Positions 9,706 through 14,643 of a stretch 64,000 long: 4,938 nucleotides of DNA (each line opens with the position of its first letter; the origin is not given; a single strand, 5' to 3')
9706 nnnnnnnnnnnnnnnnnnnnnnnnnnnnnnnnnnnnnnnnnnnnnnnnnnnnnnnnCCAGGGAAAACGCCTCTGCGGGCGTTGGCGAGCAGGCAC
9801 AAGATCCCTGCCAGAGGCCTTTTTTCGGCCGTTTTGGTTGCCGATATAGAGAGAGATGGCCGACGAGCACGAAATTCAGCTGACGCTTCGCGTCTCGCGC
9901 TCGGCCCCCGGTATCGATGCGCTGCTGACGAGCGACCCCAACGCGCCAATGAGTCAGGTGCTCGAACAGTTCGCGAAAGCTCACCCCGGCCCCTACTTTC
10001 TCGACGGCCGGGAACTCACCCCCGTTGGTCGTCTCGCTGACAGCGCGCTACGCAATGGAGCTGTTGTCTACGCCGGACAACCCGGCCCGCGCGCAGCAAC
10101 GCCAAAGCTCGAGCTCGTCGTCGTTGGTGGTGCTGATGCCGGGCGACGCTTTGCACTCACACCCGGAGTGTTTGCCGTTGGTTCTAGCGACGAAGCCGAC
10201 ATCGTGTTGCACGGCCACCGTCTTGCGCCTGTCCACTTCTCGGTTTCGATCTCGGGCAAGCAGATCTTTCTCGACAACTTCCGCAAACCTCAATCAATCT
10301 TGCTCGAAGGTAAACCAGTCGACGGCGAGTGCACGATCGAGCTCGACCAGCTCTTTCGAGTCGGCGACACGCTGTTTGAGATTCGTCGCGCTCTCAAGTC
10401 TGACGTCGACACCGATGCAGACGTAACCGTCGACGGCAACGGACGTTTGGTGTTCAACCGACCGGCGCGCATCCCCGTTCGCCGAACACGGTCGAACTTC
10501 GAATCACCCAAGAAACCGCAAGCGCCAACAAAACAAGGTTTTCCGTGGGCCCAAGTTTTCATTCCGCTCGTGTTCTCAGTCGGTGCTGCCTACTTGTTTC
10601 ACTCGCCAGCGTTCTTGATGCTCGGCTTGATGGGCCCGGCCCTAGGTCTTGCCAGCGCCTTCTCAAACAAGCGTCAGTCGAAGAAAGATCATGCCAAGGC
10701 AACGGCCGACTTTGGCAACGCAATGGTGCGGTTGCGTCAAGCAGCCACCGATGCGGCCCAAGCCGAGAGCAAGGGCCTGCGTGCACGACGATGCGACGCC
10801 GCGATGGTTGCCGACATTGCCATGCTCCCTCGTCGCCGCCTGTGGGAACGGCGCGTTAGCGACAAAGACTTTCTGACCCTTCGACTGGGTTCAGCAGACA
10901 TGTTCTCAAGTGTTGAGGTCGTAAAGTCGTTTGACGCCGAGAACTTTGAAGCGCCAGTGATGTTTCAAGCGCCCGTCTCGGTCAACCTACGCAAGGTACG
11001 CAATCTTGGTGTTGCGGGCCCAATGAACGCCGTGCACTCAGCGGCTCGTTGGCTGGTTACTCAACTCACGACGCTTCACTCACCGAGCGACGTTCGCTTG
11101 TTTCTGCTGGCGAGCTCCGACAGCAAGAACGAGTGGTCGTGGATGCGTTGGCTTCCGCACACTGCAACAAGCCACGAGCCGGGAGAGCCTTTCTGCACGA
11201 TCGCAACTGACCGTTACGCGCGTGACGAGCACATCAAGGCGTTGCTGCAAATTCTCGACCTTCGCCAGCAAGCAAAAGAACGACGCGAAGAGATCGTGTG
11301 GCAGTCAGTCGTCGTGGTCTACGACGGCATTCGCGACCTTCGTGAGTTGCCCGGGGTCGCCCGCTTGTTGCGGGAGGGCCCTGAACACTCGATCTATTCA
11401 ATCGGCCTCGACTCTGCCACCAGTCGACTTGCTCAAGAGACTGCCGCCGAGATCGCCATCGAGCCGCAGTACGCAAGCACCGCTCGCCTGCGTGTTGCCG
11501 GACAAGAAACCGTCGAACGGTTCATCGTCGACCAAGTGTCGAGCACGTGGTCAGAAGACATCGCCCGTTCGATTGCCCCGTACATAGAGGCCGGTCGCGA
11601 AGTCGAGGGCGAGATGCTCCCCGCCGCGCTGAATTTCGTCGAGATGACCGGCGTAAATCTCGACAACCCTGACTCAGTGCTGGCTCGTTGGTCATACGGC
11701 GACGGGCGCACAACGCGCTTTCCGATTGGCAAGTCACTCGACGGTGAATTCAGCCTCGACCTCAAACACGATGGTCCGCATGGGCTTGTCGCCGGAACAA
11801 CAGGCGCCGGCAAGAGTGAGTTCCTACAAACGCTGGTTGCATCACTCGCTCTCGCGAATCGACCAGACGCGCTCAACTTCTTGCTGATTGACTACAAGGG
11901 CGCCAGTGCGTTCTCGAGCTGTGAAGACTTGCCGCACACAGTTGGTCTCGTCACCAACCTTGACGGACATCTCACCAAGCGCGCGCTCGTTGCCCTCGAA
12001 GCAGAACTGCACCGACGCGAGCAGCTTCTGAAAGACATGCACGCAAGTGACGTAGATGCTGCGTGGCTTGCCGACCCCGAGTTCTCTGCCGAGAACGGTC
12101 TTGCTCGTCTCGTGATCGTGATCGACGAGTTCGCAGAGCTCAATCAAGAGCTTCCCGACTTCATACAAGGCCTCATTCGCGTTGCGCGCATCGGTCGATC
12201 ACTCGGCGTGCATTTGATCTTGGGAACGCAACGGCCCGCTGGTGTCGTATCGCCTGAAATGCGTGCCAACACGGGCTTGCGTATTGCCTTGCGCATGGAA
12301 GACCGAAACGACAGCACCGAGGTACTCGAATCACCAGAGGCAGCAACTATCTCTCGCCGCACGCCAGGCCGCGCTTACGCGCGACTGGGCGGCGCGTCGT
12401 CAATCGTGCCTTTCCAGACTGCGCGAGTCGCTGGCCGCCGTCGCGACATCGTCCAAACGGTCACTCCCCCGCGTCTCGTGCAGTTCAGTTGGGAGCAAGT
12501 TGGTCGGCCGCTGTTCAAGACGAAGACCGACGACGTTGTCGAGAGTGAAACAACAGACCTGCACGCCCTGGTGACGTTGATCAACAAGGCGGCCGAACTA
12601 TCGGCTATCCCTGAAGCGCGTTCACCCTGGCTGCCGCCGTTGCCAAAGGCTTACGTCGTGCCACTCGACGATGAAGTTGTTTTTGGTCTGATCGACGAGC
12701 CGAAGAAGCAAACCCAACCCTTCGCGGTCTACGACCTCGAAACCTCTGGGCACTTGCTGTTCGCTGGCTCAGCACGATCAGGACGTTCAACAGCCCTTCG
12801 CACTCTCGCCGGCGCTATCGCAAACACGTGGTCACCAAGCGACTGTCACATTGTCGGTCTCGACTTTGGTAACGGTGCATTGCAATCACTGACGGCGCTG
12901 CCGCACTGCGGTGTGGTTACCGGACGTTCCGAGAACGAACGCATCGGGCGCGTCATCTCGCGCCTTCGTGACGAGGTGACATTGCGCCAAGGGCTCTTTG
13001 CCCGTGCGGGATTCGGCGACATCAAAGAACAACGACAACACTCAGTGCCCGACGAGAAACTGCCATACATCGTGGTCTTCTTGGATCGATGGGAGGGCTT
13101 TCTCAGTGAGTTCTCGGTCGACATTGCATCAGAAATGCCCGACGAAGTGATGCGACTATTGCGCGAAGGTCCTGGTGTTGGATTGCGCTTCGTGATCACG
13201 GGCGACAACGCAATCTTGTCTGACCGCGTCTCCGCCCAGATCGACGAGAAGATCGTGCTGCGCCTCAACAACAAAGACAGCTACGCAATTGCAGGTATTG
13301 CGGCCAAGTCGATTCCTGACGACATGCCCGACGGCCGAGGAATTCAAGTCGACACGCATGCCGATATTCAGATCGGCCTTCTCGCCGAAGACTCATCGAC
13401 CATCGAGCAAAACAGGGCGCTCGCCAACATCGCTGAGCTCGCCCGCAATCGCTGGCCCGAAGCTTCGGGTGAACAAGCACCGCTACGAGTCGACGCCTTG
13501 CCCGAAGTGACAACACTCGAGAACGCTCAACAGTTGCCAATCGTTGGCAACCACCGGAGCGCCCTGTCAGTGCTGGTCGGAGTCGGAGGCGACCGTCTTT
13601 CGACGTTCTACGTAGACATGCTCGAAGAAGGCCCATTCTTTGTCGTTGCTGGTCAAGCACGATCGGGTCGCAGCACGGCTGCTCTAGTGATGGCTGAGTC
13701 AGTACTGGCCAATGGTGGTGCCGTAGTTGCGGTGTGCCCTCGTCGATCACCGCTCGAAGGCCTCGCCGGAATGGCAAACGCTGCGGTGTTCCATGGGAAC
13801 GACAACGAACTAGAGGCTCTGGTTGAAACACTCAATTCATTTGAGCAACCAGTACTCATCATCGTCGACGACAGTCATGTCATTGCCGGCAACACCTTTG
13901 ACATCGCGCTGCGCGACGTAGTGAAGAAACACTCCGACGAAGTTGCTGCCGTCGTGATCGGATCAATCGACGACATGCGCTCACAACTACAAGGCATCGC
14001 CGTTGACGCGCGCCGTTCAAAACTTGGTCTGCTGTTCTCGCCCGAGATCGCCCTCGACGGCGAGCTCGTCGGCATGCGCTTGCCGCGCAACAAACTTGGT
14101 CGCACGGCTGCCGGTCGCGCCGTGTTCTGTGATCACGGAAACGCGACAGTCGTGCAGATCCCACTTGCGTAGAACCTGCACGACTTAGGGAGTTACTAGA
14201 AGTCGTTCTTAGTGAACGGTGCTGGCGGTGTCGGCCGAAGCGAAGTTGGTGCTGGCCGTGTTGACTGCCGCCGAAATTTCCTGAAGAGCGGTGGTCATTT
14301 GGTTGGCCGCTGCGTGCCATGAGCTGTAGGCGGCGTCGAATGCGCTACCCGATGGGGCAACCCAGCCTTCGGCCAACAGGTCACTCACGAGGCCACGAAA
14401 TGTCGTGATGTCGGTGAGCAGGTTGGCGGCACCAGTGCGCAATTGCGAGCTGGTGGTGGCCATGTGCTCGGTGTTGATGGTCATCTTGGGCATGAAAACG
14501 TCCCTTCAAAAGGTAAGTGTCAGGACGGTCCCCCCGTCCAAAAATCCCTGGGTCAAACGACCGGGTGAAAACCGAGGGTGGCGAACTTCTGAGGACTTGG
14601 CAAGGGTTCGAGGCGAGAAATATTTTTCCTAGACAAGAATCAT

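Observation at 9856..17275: Compact T7SS-like island (ATPase, WXG100, adaptor, protease toxin, lipoprotein) inserted into the housekeeping backbone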

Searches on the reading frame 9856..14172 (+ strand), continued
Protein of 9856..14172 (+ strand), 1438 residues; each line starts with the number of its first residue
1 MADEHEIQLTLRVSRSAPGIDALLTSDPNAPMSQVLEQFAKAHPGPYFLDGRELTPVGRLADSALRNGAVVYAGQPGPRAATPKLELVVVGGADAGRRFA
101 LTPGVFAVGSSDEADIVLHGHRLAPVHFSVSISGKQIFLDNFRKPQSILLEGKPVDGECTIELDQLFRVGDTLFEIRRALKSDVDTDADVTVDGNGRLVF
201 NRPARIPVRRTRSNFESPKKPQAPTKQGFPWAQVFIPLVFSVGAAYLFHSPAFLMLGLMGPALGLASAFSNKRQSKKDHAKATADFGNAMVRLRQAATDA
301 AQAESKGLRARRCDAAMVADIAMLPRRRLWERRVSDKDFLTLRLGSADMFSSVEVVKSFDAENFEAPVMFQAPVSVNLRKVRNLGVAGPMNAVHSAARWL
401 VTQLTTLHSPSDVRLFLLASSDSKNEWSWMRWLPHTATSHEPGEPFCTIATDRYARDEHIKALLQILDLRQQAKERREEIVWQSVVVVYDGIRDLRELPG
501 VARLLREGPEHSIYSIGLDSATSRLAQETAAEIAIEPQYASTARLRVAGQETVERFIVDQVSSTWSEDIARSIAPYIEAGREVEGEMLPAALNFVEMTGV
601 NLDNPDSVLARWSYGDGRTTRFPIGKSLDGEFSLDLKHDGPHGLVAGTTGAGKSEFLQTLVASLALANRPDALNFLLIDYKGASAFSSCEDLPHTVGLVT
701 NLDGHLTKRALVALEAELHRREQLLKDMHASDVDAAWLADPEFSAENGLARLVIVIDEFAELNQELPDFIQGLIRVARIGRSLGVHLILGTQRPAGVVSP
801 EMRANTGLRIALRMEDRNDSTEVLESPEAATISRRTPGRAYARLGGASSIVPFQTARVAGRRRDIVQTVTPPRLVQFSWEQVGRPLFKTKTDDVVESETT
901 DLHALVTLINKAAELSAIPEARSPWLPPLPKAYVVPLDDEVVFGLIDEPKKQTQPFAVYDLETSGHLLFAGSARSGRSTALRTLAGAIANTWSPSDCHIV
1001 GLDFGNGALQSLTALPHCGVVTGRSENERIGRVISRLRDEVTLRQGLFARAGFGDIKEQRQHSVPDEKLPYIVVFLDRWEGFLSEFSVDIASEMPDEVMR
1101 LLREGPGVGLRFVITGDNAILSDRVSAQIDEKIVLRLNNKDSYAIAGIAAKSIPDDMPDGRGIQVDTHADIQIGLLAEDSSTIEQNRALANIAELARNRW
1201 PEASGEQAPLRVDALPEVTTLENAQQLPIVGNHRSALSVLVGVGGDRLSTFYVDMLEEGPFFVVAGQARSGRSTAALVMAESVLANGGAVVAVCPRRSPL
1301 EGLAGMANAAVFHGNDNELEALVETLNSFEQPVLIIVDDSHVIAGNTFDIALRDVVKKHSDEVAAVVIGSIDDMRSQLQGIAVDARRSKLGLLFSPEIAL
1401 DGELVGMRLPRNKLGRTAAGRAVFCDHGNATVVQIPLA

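Call 51: find_related_loci(query=A2, collection=metagenome_contigs, flank=10000)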
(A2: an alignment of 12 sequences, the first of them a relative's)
Query A2 (1438 aa) in metagenome_contigs; peptide patterns used: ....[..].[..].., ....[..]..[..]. (x = any residue, [..] = any of these).
600 stretches matched a pattern (row limit reached: there are more); 542 encode a relative of the query (tblastn E <= 1e-3); the best 80 are kept; 80 distinct loci.
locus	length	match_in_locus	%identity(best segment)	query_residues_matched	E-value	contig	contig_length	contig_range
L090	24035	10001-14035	41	91-1436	0e+0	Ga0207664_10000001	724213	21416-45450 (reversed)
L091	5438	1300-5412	39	86-1437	0e+0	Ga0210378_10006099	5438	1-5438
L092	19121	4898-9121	39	48-1434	0e+0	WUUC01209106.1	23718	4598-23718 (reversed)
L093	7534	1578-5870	38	48-1415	0e+0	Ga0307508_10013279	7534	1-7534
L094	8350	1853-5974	39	86-1438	0e+0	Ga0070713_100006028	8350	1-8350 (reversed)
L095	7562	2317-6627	39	48-1435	0e+0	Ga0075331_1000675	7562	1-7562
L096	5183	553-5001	38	13-1437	0e+0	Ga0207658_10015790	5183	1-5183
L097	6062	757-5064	39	21-1438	0e+0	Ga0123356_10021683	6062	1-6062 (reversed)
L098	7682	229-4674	37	21-1435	0e+0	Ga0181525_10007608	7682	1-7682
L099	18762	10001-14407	38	20-1436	0e+0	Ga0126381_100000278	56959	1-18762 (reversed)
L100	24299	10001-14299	38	21-1436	0e+0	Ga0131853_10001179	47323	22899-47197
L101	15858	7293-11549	40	60-1436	0e+0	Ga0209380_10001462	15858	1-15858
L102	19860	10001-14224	38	46-1437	0e+0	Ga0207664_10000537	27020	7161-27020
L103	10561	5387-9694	38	21-1438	0e+0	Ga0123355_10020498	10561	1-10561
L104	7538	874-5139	39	22-1438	0e+0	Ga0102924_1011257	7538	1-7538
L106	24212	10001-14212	38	48-1438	0e+0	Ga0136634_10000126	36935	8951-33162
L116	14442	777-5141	38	2-1438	0e+0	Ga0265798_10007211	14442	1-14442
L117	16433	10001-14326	38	48-1438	0e+0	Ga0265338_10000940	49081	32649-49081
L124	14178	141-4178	38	150-1438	0e+0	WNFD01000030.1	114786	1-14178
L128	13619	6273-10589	38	60-1438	0e+0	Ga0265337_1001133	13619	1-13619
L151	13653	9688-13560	37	167-1438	0e+0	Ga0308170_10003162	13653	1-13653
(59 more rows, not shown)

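Call 66: predict_structure(alignment_id=A3)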
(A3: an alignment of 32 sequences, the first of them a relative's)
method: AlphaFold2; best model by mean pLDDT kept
length: 576 residues; sequences in the alignment: 32
mean_pLDDT: 84.8   pTM: 0.68
mean pLDDT of the five models: 84.8, 83.4, 82.3, 79.6, 76.5
residues with pLDDT >= 90: 322; 70-90: 162; 50-70: 66; < 50: 26
segments of 3 or more residues with pLDDT < 50: 463-485
pLDDT, mean of each block of 10 residues (from residue 1): 88 90 88 69 63 76 79 87 92 94 95 94 92 94 94 94 88 74 54 61 87 84 81 92 89 92 85 86 97 90 94 77 72 89 91 97 93 93 96 93 88 80 96 93 91 75 45 37 61 94 85 78 94 98 89 94 90 88
secondary structure, 60 per line:
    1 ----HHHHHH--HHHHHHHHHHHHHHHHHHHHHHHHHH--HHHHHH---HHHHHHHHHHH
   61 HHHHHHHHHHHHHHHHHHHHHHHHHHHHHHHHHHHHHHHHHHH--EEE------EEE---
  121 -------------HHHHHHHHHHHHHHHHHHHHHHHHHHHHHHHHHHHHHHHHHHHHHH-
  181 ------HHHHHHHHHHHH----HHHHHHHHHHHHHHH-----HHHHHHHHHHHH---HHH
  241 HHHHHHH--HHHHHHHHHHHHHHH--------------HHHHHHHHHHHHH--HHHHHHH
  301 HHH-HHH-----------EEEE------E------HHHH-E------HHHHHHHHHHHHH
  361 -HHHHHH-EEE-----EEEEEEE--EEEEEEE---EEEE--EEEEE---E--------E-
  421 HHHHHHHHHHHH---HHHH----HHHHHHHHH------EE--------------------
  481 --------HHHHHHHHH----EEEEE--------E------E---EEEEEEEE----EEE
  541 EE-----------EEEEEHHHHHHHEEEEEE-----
elements in order: H5-10 H13-38 H41-46 H50-103 E106-108 E115-117 H134-179 H187-198 H203-217 H223-234 H238-247 H250-264 H279-291 H294-303 E319-322 H336-339 H348-360 H362-367 E369-371 E377-383 E386-392 E396-399 E402-406 H421-432 H436-439 H444-452 H489-497 E502-506 E526-533 E538-542 E554-558 H559-565 E566-571

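Call 68: fold_search(model_id=the predicted structure, library=pdb)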
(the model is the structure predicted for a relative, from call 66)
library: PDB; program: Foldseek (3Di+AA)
matches with E <= 10: 190; with E <= 0.001: 23
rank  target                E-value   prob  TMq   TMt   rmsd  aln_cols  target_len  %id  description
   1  7w7o                  2.0e-09  1.00  0.35  0.59   4.4       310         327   21  The crystal structure of human Calpain-1 protease core in complex with 14a (released 2023-06-07)
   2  8gx3                  2.8e-09  1.00  0.34  0.57   6.0       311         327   20  The crystal structure of human Calpain-1 protease core in complex with 14c (released 2023-09-20)
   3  2p0r_A                3.5e-09  1.00  0.34  0.59   5.2       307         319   18  Structure of Human Calpain 9 in complex with Leupeptin (released 2007-03-20)
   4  6p3q_B                4.1e-09  1.00  0.35  0.55   5.5       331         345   21  Calpain-5 (CAPN5) Protease Core (PC) (released 2020-02-05)
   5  2g8e                  5.1e-09  1.00  0.35  0.59   4.2       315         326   19  Calpain 1 proteolytic core in complex with SNJ-1715, a cyclic hemiacetal-type inhibitor (released 2006-06-06)
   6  1tl9_A                7.0e-09  1.00  0.34  0.58   4.4       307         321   21  High resolution crystal structure of calpain I protease core in complex with leupeptin (released 2004-11-02)
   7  1kxr_A                9.9e-09  1.00  0.35  0.60   4.2       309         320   19  Crystal Structure of Calcium-Bound Protease Core of Calpain I (released 2002-03-20)
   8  1kxr_B                1.1e-08  1.00  0.35  0.59   4.3       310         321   18  Crystal Structure of Calcium-Bound Protease Core of Calpain I (released 2002-03-20)
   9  1zcm                  1.1e-08  1.00  0.33  0.57   5.5       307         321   21  Human calpain protease core inhibited by ZLLYCH2F (released 2006-01-31)
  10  2ary_A                1.1e-08  1.00  0.33  0.56   5.4       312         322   22  Catalytic domain of Human Calpain-1 (released 2005-08-30)
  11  6bdt_A                1.5e-08  1.00  0.34  0.61   5.7       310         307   21  Crystal Structure of Human Calpain-3 Protease Core Mutant-C129S (released 2018-02-07)
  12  3bow_A                2.1e-08  1.00  0.35  0.30   5.5       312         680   20  Structure of M-calpain in complex with Calpastatin (released 2008-11-25)
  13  1tlo                  2.2e-08  1.00  0.35  0.60   4.2       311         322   20  High resolution crystal structure of calpain I protease core in complex with E64 (released 2004-11-02)
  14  6bkj_B                2.3e-08  1.00  0.34  0.61   5.8       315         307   19  Crystal Structure of Human Calpain-3 Protease Core in Complex with Leupeptin (released 2018-02-07)
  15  6bjd_C                2.6e-08  1.00  0.33  0.60   5.7       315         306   19  Crystal Structure of Human Calpain-3 Protease Core in Complex with E-64 (released 2018-02-07)
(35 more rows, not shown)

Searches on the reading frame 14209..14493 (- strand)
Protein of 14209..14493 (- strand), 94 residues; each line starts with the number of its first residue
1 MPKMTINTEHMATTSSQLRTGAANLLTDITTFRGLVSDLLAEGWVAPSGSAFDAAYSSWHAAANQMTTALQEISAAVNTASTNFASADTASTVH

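Call 3: search_protein_families(library=pfam, proteins=[window:14209-14493:-], max_evalue=0.1)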
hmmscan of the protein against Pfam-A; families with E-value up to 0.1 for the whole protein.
window:14209-14493:- (94 aa): 3 families
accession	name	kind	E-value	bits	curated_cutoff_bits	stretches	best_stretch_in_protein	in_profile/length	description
PF06013.18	WXG100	-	1.5e-14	54.5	27.3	1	4-89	2-86/86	Proteins of 100 residues with WXG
PF10824.14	T7SS_ESX_EspC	-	2.7e-07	31.4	23.5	1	2-90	3-93/100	Excreted virulence factor EspC, type VII ESX diderm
PF23363.1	DUF7089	-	0.0097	15.8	27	1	50-88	176-214/258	Family of unknown function (DUF7089)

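Call 6: search_protein_families(library=ncbifam, proteins=[window:14209-14493:-], max_evalue=0.1)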
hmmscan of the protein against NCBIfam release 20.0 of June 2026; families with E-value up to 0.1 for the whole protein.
window:14209-14493:- (94 aa): 3 families
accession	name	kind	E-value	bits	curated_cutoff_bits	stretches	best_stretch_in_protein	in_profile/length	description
TIGR03930.1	WXG100_ESAT6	subfamily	6.2e-14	52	44.85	1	4-90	2-87/90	WXG100 family type VII secretion target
TIGR04197.1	T7SS_SACOL2603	subfamily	0.0059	17.1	26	0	54-89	44-79/85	TIGR04197 family type VII secretion effector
NF035934.1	ESAT6_2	subfamily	0.0076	16.5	100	0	4-89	3-87/96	pore-forming ESAT-6 family protein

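Call 97: search_solved_structures(query=A4, max_evalue=0.01)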
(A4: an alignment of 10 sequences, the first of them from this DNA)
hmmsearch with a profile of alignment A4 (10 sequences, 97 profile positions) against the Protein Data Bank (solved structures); distinct sequences matched with E-value up to 0.01: 23.
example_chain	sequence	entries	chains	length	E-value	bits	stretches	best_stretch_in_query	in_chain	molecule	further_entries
3zbh_A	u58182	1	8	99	1.7e-13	53.7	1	4-96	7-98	ESXA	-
4j7j_A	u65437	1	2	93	5.1e-13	52.2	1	1-89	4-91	secreted protein EsxB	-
4iyh_A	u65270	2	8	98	5.5e-13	52.1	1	1-93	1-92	Secreted protein EsxB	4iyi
4j41_A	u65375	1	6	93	7.3e-13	51.7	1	1-89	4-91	secreted protein EsxB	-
4j42_A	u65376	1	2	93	1.3e-12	50.9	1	1-89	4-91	secreted protein EsxB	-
4j7k_A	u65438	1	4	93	1.3e-12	50.9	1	1-89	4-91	secreted protein EsxB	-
4j10_A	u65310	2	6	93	1.7e-12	50.5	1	1-89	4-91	SECRETED PROTEIN ESXB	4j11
3gvm_A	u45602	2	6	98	5.4e-12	48.9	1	1-96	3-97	Putative uncharacterized protein SAG1039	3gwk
3o9o_A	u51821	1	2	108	6.8e-12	48.6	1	1-96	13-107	Uncharacterized protein gbs1074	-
2vs0_A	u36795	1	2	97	8.9e-11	45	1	1-95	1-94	VIRULENCE FACTOR ESXA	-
2vrz_A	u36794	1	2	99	9.5e-11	44.9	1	1-95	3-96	VIRULENCE FACTOR ESXA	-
4i0x_B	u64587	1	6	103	2.7e-10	43.4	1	5-89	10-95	ESAT-6-like protein MAB_3113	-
4lws_A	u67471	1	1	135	8.7e-09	38.6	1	3-90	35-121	Uncharacterized protein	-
3fav_A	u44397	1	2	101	4.7e-08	36.3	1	1-94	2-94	ESAT-6-like protein esxB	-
6j19_B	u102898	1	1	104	5.2e-08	36.1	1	1-94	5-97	ESAT-6-like protein EsxB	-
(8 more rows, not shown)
